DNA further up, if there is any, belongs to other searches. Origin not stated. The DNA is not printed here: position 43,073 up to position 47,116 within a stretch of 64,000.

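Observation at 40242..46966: Bfu/Stn-like putative electron-bifurcating operon: NuoE-like, NuoF-like with extra Fe-S domains, and a giant 2Fe-2S/GltD/pseudo-formate-dehydrogenase fusion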

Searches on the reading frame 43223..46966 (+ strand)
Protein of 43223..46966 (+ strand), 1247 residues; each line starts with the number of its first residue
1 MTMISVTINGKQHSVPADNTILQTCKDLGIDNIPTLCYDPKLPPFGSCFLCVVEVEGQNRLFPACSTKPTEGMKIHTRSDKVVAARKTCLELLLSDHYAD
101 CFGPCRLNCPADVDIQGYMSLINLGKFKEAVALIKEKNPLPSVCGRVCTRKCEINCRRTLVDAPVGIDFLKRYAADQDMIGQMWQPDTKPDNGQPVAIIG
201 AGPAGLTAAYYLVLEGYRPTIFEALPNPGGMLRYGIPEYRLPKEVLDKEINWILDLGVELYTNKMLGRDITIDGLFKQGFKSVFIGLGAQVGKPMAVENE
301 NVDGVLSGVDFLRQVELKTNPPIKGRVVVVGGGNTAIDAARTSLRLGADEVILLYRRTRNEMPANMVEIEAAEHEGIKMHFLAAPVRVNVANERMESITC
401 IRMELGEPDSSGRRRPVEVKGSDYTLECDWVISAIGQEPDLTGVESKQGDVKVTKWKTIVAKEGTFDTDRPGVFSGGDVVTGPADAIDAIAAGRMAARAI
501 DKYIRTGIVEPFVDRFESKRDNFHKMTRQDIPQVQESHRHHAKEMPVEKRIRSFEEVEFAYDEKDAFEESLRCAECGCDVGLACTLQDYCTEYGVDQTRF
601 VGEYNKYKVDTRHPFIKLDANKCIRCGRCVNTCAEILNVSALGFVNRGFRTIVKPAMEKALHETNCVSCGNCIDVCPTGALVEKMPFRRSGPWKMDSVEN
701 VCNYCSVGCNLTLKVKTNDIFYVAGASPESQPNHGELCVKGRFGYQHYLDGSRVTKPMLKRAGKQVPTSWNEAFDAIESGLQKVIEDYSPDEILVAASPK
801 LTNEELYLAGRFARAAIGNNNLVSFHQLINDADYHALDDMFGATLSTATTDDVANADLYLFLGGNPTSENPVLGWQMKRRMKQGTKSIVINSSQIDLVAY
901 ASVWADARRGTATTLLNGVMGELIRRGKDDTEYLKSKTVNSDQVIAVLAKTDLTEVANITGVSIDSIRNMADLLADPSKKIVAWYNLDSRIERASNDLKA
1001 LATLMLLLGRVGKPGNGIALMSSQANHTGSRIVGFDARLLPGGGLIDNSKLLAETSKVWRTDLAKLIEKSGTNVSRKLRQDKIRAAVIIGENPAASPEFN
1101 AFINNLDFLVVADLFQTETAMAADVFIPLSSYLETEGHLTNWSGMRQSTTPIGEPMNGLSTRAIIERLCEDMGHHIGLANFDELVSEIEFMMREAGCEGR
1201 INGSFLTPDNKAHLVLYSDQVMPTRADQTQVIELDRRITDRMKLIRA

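Call 8: search_protein_families(library=pfam, proteins=[window:43223-46966:+], max_evalue=0.01)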
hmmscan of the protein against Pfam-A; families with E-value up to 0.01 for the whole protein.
window:43223-46966:+ (1247 aa): 25 families
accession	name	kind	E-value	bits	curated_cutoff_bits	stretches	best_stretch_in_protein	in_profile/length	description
PF00384.28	Molybdopterin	-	3.5e-39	135.3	24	1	753-1155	1-336/353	Molybdopterin oxidoreductase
PF07992.20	Pyr_redox_2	-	6.3e-30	105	26.1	1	196-493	3-291/291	Pyridine nucleotide-disulphide oxidoreductase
PF14691.11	Fer4_20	-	1.1e-19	70.8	25.8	1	103-179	30-109/113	Dihydroprymidine dehydrogenase domain II, 4Fe-4S cluster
PF13510.11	Fer2_4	-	4.5e-18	65.5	22.8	1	2-79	2-81/82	2Fe-2S iron-sulfur cluster binding domain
PF22117.2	Fer4_Nqo3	-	1.5e-13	51.1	27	1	614-681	2-66/67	NADH-quinone oxidoreductase subunit 3, ferredoxin-like domain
PF04879.21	Molybdop_Fe4S4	-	3.1e-13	49.9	22.7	1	696-747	2-52/55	Molybdopterin oxidoreductase Fe4S4 domain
PF13738.12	Pyr_redox_3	-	4.2e-09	36.5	30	1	323-477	163-305/305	Pyridine nucleotide-disulphide oxidoreductase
PF12838.12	Fer4_7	-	4.5e-09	37.1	27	1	622-680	1-52/52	4Fe-4S dicluster domain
PF13450.12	NAD_binding_8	-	6.9e-09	36.3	21.9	1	198-255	1-54/68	NAD(P)-binding Rossmann-like domain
PF00070.33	Pyr_redox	-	1.1e-07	32.7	22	1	326-399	1-78/82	Pyridine nucleotide-disulphide oxidoreductase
PF00037.32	Fer4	-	2.9e-06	27.3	21.1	2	663-681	5-23/24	4Fe-4S binding domain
PF13183.11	Fer4_8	-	3.7e-06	27.8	27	1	620-679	2-67/68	4Fe-4S dicluster domain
PF14697.11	Fer4_21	-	5.9e-06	26.8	35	1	618-679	3-55/59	4Fe-4S dicluster domain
PF13187.11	Fer4_9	-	9.3e-06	26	27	1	622-680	1-51/52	4Fe-4S dicluster domain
PF12837.12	Fer4_6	-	2e-05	24.7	25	2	618-635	4-21/24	4Fe-4S binding domain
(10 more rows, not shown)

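Call 9: search_protein_families(library=ncbifam, proteins=[window:43223-46966:+], max_evalue=0.01)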
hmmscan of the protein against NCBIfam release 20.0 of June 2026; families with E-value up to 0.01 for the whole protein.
window:43223-46966:+ (1247 aa): 117 families (the best 25 are shown)
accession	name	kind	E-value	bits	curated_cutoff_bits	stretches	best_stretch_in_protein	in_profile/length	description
NF009454.0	PRK12814.1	equivalog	4.1e-201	669.8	916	1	1-636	1-631/657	putative NADPH-dependent glutamate synthase small subunit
NF009410.0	PRK12771.1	subfamily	2.5e-150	501.8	516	1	97-633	42-555/566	NAD(P)-binding protein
NF009414.0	PRK12778.1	equivalog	5e-120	402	1103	1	100-505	333-750/752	bifunctional dihydroorotate dehydrogenase B NAD binding subunit/NADPH-dependent glutamate synthase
TIGR01316.1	gltA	equivalog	7.5e-108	361.2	471.75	1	103-504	36-449/449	NADPH-dependent glutamate synthase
TIGR01973.1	NuoG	equivalog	7.6e-97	325.6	470.05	2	578-1157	98-594/606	NADH-quinone oxidoreductase subunit NuoG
NF010590.0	PRK13984.1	equivalog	5e-96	322.2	946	3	103-506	196-608/611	putative oxidoreductase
TIGR03315.1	Se_ygfK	equivalog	5.7e-96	322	835.3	1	74-633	419-933/1012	putative selenate reductase subunit YgfK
TIGR01591.1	Fdh-alpha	equivalog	6.4e-93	312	666.25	1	701-1190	2-496/672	formate dehydrogenase subunit alpha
NF009413.0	PRK12775.1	equivalog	9.6e-88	295.1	1895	1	101-513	336-763/1006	putative trifunctional 2-polyprenylphenol hydroxylase/glutamate synthase subunit beta/ferritin domain-containing protein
TIGR01318.1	gltD_gamma_fam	subfamily_domain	6.7e-87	292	482.95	1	104-505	49-466/467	glutamate synthase, small subunit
NF009415.0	PRK12779.1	equivalog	1.6e-82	277.9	1519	1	108-505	213-627/944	putative bifunctional glutamate synthase subunit beta/2-polyprenylphenol hydroxylase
NF009408.0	PRK12769.1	equivalog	1.3e-81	274.7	1003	1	105-505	236-652/659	formate-dependent uric acid utilization protein AegA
NF009409.0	PRK12770.1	subfamily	3.6e-69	233.5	343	1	187-506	12-352/360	putative glutamate synthase subunit beta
NF047855.1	AssmNtatRedNasC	equivalog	3.8e-66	223.8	1100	1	698-1144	21-475/708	assimilatory nitrate reductase catalytic subunit NasC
NF009451.0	PRK12809.1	equivalog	7.6e-66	222.7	1154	1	104-500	218-630/639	formate-dependent uric acid utilization protein YgfT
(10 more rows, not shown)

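Call 10: search_solved_structures(query=window:43223-46966:+, max_evalue=1e-10)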
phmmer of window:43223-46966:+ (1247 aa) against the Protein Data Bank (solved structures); distinct sequences matched with E-value up to 1e-10: 105 (the best 60 are shown).
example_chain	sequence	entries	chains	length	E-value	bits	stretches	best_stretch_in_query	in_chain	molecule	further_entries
9bov_A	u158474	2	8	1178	1.5e-248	831.1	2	2-1029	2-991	Molybdopterin oxidoreductase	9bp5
8oh5_C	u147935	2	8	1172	1.6e-240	804.5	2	1-878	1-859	Formate dehydrogenase-O, major subunit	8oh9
9n5u_A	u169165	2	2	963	4.3e-201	673.9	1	3-806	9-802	NfnA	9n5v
4ylf_B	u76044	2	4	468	6.8e-94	318.8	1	104-507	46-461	Dihydropyrimidine dehydrogenase subunit A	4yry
9wxb_B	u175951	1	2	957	4e-87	296.3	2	602-1188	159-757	Formate dehydrogenase alpha subunit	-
5jca_L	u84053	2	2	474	1e-85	291.6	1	102-504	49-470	NADH-dependent Ferredoxin:NADP Oxidoreductase (NfnI) subunit alpha | NADH-dependent Ferredoxin:NADP Oxidoreductase subunit alpha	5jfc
6tg9_A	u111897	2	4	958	1.3e-83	284.7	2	609-1188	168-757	Formate dehydrogenase subunit alpha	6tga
7vw6_A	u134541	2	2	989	1.9e-77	264.3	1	596-1156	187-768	Formate dehydrogenase | Tungsten-containing formate dehydrogenase alpha subunit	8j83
7e5z_A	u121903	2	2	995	1.9e-77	264.3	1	596-1156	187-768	Formate dehydrogenase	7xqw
5vj7_A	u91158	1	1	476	7e-77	262.4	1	102-504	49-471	Oxidoreductase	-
8rqz_C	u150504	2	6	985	4.1e-76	259.8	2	696-1157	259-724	Probable oxidoreductase YjgC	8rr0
9gzq_A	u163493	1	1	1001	4.4e-76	259.8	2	696-1157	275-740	Probable oxidoreductase YjgC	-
2vdc_G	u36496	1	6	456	1.6e-63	218.2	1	100-507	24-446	GLUTAMATE SYNTHASE [NADPH] SMALL CHAIN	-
6s6s_G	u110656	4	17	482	4.2e-63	216.8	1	101-507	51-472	Glutamate synthase [NADPH] small chain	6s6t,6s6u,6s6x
7qv7_S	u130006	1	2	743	6.3e-61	209.6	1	694-1188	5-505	Hydrogen dependent carbon dioxide reductase subunit FdhF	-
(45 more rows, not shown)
